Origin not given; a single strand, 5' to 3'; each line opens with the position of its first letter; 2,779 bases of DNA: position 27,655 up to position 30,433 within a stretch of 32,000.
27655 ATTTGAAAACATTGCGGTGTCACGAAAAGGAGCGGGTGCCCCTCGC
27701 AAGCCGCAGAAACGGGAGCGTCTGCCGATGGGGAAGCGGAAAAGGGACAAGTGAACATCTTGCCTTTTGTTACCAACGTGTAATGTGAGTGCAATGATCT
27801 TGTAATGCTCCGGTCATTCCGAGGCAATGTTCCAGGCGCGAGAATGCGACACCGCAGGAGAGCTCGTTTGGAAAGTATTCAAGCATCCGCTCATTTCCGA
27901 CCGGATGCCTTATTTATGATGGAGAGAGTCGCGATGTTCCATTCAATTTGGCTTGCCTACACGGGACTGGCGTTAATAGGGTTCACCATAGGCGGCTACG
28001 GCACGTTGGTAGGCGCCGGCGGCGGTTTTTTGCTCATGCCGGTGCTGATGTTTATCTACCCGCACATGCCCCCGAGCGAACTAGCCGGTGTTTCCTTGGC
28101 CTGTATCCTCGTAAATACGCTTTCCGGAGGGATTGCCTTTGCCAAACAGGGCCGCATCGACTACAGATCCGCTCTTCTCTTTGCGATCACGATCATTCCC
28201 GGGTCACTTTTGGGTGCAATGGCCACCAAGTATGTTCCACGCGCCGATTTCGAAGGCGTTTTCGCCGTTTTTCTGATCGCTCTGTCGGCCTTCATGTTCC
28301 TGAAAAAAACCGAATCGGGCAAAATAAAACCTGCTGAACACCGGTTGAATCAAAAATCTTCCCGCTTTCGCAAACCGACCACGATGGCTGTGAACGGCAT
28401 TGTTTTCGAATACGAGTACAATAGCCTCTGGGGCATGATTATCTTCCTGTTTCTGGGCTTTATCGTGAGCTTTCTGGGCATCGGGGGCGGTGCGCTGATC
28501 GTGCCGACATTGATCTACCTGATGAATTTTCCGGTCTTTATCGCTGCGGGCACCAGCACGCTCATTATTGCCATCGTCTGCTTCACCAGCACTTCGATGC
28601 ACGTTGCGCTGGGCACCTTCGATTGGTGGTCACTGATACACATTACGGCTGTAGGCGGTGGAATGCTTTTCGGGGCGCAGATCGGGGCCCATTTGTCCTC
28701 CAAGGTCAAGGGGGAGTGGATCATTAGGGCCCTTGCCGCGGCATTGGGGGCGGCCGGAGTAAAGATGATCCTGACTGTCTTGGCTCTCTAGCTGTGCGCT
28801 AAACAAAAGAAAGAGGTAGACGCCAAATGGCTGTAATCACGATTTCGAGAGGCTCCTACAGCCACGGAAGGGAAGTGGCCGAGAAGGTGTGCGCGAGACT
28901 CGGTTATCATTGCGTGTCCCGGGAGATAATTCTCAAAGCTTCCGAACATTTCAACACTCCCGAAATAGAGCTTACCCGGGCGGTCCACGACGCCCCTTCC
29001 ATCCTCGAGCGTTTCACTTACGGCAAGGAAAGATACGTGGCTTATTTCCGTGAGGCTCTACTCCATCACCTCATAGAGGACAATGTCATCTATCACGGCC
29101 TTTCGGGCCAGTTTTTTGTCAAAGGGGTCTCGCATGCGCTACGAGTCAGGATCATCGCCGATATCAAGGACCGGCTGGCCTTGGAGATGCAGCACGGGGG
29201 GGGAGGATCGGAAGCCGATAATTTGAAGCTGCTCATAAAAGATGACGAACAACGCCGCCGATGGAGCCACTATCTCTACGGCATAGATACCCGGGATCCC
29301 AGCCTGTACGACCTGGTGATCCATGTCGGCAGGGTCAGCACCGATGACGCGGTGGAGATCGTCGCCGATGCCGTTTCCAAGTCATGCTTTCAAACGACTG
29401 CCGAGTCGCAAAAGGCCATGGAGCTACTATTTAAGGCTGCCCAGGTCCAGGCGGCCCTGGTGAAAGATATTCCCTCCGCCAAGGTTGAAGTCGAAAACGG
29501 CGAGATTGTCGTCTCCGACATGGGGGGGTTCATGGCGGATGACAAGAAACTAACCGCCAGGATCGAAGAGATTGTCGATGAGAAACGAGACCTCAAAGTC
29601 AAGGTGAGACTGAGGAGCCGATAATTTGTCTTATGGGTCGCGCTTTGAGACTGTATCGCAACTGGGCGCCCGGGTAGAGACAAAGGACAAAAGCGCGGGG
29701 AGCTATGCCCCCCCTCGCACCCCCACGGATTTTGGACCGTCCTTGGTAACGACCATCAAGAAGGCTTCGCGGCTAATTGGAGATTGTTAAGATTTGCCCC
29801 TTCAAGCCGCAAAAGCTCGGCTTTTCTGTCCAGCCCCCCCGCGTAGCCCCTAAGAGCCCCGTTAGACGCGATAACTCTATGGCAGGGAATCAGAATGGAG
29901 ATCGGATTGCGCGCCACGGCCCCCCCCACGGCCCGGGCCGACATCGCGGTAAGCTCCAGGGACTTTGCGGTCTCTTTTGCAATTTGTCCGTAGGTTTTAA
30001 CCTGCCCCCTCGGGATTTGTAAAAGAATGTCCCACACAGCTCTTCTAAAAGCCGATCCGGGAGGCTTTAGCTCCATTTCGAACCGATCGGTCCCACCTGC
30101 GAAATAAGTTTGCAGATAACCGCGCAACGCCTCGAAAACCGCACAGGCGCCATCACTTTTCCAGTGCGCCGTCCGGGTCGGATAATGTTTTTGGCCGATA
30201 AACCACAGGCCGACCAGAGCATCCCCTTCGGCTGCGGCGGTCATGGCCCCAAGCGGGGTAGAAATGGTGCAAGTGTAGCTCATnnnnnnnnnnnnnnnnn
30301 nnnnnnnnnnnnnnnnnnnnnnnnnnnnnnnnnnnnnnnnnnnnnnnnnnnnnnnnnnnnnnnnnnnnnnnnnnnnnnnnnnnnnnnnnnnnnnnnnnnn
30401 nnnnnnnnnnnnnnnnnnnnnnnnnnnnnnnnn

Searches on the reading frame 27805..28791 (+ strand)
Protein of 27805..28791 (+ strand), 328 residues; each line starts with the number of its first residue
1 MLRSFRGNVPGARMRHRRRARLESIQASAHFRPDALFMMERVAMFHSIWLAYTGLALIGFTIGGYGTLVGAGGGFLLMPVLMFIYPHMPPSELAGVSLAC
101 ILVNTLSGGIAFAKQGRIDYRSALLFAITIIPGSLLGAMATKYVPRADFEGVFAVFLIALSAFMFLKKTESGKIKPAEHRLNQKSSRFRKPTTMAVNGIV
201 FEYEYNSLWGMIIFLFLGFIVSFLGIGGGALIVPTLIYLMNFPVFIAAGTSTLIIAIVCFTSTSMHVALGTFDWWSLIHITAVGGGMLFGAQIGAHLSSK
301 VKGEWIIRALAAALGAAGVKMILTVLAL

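Call 5: search_protein_families(library=ncbifam, proteins=[window:27805-28791:+], max_evalue=0.1)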
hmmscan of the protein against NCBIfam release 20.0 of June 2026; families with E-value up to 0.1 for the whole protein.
window:27805-28791:+ (328 aa): 0 families

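Call 6: search_protein_families(library=pfam, proteins=[window:27805-28791:+], max_evalue=0.01)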
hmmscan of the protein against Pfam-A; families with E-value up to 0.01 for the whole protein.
window:27805-28791:+ (328 aa): 1 family
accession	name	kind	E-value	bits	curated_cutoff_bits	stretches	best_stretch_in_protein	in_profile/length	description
PF01925.25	TauE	-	3.7e-49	168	32.6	1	55-321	1-237/237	Sulfite exporter TauE/SafE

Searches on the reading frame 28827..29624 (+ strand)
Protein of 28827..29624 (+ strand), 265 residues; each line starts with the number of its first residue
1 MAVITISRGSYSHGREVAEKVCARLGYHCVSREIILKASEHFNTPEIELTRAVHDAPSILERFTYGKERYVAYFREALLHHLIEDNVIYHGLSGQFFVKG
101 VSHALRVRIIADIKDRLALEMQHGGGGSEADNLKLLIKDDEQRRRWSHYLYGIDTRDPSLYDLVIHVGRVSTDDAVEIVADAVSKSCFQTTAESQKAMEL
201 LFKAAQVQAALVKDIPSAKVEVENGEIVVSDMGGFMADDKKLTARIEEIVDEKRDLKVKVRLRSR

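Call 5: search_protein_families(library=ncbifam, proteins=[window:28827-29624:+], max_evalue=0.1)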
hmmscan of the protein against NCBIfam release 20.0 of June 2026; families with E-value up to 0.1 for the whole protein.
window:28827-29624:+ (265 aa): 3 families
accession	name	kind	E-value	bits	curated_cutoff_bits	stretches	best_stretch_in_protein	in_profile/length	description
TIGR02173.1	cyt_kin_arch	equivalog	1.7e-06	28.1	102.1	1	127-183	113-168/169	(d)CMP kinase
TIGR00922.1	nusG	equivalog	0.015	15.1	135.7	1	208-262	105-155/172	transcription termination/antitermination protein NusG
NF053733.1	HJMigATPsPINA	equivalog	0.031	12.9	800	1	206-263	444-501/502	holliday junction branch migration ATPase PINA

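Call 6: search_protein_families(library=pfam, proteins=[window:28827-29624:+], max_evalue=0.01)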
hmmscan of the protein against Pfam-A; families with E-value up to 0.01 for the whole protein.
window:28827-29624:+ (265 aa): 1 family
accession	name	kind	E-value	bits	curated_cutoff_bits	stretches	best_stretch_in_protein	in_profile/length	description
PF13189.12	Cytidylate_kin2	-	7.7e-37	127.6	28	1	3-167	1-174/176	Cytidylate kinase-like family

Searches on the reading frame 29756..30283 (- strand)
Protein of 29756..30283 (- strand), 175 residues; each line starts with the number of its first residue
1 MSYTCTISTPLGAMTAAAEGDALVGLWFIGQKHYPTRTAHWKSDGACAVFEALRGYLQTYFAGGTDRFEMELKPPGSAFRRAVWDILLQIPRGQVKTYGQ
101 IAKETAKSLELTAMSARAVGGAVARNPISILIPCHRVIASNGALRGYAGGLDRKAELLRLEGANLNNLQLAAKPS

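Call 6: search_protein_families(library=pfam, proteins=[window:29756-30283:-], max_evalue=0.01)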
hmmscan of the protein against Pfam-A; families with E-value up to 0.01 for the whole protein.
window:29756-30283:- (175 aa): 2 families
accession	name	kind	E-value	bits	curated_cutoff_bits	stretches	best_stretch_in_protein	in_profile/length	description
PF01035.26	DNA_binding_1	-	5.1e-32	110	27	1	78-163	1-81/81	6-O-methylguanine DNA methyltransferase, DNA binding domain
PF02870.21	Methyltransf_1N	-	0.0043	18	21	1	6-73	5-70/71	6-O-methylguanine DNA methyltransferase, ribonuclease-like domain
